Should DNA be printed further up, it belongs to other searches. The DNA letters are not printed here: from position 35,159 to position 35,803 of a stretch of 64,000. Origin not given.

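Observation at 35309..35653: Wzb-like tyrosine phosphatase sits at the tail of the lipid/ABC operon, not beside its BY-kinase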

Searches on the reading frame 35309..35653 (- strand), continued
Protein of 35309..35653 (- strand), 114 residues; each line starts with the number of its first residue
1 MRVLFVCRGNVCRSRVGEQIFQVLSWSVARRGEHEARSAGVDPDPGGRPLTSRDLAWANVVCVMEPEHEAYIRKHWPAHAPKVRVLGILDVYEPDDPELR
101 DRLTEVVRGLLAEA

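Call 14: find_encoding_contigs(protein=P0090, flank=10000, max_places=3)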
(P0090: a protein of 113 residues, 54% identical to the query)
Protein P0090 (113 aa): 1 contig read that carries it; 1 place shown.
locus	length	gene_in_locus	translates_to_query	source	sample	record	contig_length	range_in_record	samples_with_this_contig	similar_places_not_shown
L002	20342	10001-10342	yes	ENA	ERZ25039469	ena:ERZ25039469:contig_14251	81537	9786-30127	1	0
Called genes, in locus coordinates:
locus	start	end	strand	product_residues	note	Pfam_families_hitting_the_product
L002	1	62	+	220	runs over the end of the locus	-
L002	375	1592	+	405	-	PF00109:ketoacyl-synt, PF02801:Ketoacyl-synt_C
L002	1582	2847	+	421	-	PF00109:ketoacyl-synt, PF02801:Ketoacyl-synt_C (faint)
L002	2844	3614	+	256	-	PF00535:Glycos_transf_2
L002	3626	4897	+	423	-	PF00890:FAD_binding_2 (faint), PF01266:DAO (faint), PF01494:FAD_binding_3, PF04820:Trp_halogenase, PF05834:Lycopene_cycl (faint), PF07992:Pyr_redox_2 (faint), PF12831:FAD_oxidored (weak), PF04820:Trp_halogenase, +1 more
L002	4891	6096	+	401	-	PF12704:MacB_PCD, PF02687:FtsX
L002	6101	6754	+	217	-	PF00005:ABC_tran, PF13304:AAA_21 (faint)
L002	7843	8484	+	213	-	PF01066:CDP-OH_P_transf (weak)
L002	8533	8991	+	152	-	PF03706:LPG_synthase_TM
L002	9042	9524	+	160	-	PF03706:LPG_synthase_TM (weak)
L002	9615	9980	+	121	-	-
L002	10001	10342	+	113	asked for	PF01451:LMWPc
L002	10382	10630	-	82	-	-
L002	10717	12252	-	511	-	PF00501:AMP-binding, PF13193:AMP-binding_C, PF00550:PP-binding, PF00561:Abhydrolase_1 (weak), PF00975:Thioesterase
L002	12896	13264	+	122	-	-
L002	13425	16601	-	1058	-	PF00501:AMP-binding, PF13193:AMP-binding_C, PF00550:PP-binding, PF18563:TubC_N, PF00668:Condensation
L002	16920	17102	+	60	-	-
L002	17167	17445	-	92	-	PF00668:Condensation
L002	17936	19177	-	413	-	-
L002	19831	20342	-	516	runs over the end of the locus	PF16197:KAsynt_C_assoc, PF22621:CurL-like_PKS_C, PF22336:RhiE-like_linker, PF00698:Acyl_transf_1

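Call 16: find_related_loci(query=A1, collection=genome_contigs, flank=10000)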
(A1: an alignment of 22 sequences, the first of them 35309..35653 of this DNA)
Query A1 (114 aa) in genome_contigs; peptide patterns used: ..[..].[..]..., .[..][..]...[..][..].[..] (x = any residue, [..] = any of these).
90 stretches matched a pattern; 73 encode a relative of the query (tblastn E <= 1e-3); 72 distinct loci.
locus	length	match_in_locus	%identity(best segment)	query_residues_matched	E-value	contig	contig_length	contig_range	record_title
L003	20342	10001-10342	86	1-114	1e-62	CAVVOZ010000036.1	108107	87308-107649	MAG: uncultured Candidatus Rokubacteria bacterium isolate MFD02242.bin.2.101 genome assembly, contig: contig_9005, whole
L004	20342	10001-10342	85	1-114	1e-62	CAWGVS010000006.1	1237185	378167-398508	MAG: uncultured Candidatus Rokubacteria bacterium isolate MFD02242.bin.2.73 genome assembly, contig: contig_6120, whole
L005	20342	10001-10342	79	1-114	1e-61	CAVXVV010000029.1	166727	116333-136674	MAG: uncultured Candidatus Rokubacteria bacterium isolate MFD04850.bin.2.156 genome assembly, contig: contig_1482, whole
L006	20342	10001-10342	83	1-114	2e-61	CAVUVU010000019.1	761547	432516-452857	MAG: uncultured Candidatus Rokubacteria bacterium isolate MFD05567.bin.2.187 genome assembly, contig: contig_9784, whole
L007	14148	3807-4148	83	1-114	4e-61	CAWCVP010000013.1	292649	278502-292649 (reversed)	MAG: uncultured Candidatus Rokubacteria bacterium isolate MFD00962.bin.2.92 genome assembly, contig: contig_44250, whole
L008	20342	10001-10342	82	1-114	6e-61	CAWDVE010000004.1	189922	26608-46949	MAG: uncultured Candidatus Rokubacteria bacterium isolate MFD05674.bin.2.168 genome assembly, contig: contig_136090, who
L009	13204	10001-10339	78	1-113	2e-57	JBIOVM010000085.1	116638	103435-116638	MAG: Candidatus Rokuibacteriota bacterium isolate MAG108 k127_2450637, whole genome shotgun sequence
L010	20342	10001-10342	77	1-114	5e-57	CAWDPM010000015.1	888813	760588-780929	MAG: uncultured Candidatus Rokubacteria bacterium isolate MFD04850.bin.1.411 genome assembly, contig: contig_2730, whole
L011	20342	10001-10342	77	1-114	3e-55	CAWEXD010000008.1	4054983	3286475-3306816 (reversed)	MAG: uncultured Candidatus Rokubacteria bacterium isolate MFD06229.bin.1.275 genome assembly, contig: contig_3626, whole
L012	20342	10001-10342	64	1-114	9e-43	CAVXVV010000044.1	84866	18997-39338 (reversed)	MAG: uncultured Candidatus Rokubacteria bacterium isolate MFD04850.bin.2.156 genome assembly, contig: contig_26885, whol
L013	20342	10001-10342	57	1-114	7e-41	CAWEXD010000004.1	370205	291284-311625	MAG: uncultured Candidatus Rokubacteria bacterium isolate MFD06229.bin.1.275 genome assembly, contig: contig_20953, whol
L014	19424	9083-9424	56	1-114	4e-38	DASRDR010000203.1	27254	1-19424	MAG TPA_asm: Candidatus Methylomirabilota bacterium isolate SMAG_U9985 k141_773955, whole genome shotgun sequence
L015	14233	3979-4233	52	4-88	4e-26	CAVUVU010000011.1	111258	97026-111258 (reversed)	MAG: uncultured Candidatus Rokubacteria bacterium isolate MFD05567.bin.2.187 genome assembly, contig: contig_63459, whol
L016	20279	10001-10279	43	1-99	2e-15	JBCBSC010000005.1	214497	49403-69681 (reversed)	MAG: Pseudomonadota bacterium isolate J06638_14 k141_178473_length_214497_cov_28.9964, whole genome shotgun sequence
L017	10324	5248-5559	39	1-114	2e-13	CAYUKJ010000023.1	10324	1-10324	MAG TPA_asm: uncultured Methanosarcinales archaeon isolate SRP062349_co5_62 genome assembly, contig: NODE_2955_length_10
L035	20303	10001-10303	37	1-107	7e-11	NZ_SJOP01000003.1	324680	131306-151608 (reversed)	Kosakonia quasisacchari strain WCHEs120001 3, whole genome shotgun sequence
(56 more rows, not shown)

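Call 21: search_protein_families(library=pfam, proteins=[L004:6267-7472:+, L004:7364-8518:+, L004:8511-9989:+, L003:6224-7465:+, L003:9116-9988:+, L012:10001-12403:+, L012:7682-9130:+, L013:11007-12950:-, L013:7484-8173:-, L002:9615-9980:+], max_evalue=0.001)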
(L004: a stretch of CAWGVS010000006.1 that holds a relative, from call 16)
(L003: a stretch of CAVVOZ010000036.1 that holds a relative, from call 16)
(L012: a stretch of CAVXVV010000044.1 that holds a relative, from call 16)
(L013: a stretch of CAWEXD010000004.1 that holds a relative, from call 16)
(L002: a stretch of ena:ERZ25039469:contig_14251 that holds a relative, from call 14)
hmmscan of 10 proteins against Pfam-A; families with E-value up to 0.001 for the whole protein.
L004:6267-7472:+ (401 aa): 1 family
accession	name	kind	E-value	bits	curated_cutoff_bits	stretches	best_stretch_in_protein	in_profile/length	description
PF01066.26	CDP-OH_P_transf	-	4.4e-07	30.9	22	1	203-308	3-101/152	CDP-alcohol phosphatidyltransferase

L004:7364-8518:+ (384 aa): 1 family
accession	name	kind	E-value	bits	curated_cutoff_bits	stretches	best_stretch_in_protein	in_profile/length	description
PF03706.18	LPG_synthase_TM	-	2.1e-20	73.9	33.4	1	50-353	2-301/302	Lysylphosphatidylglycerol synthase TM region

L004:8511-9989:+ (492 aa): 2 families
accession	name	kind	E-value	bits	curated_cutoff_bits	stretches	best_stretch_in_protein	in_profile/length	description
PF04055.27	Radical_SAM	-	2.4e-21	77.1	29.5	1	207-367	2-165/166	Radical SAM superfamily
PF02310.24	B12-binding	-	1.6e-08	34.8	32.1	1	37-143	10-120/121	B12 binding domain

L003:6224-7465:+ (413 aa): 1 family
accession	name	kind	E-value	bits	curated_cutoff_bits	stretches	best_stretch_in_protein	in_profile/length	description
PF01066.26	CDP-OH_P_transf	-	3.4e-05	24.7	22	1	216-329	4-108/152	CDP-alcohol phosphatidyltransferase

L003:9116-9988:+ (290 aa): 1 family
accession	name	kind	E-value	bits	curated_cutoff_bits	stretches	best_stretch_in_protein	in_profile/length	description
PF04055.27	Radical_SAM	-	2.3e-12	47.8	29.5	1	50-165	46-165/166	Radical SAM superfamily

L012:10001-12403:+ (800 aa): 2 families
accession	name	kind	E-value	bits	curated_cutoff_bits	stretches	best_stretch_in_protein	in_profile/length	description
PF16868.10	NMT1_3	-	8.8e-26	91.6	27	1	500-717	2-232/289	NMT1-like family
PF01451.26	LMWPc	-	0.00049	20.7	23.2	0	3-24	1-22/144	Low molecular weight phosphotyrosine protein phosphatase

L012:7682-9130:+ (482 aa): 1 family
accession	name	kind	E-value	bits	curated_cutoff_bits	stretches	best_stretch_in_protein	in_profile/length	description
PF00144.29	Beta-lactamase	-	6.2e-66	223.2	27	1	153-466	2-318/329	Beta-lactamase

L013:11007-12950:- (647 aa): 2 families
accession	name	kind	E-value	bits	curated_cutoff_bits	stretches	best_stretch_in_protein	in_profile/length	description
PF05990.18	DUF900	-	4e-37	128.3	20.5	1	349-565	7-225/232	Alpha/beta hydrolase of unknown function (DUF900)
PF12146.15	Hydrolase_4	-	2.7e-05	24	27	1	428-501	63-139/239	Serine aminopeptidase, S33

L013:7484-8173:- (229 aa): 1 family
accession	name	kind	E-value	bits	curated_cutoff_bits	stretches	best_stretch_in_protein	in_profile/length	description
PF01066.26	CDP-OH_P_transf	-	3.3e-25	89.7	22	1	36-189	1-138/152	CDP-alcohol phosphatidyltransferase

L002:9615-9980:+ (121 aa): 0 families
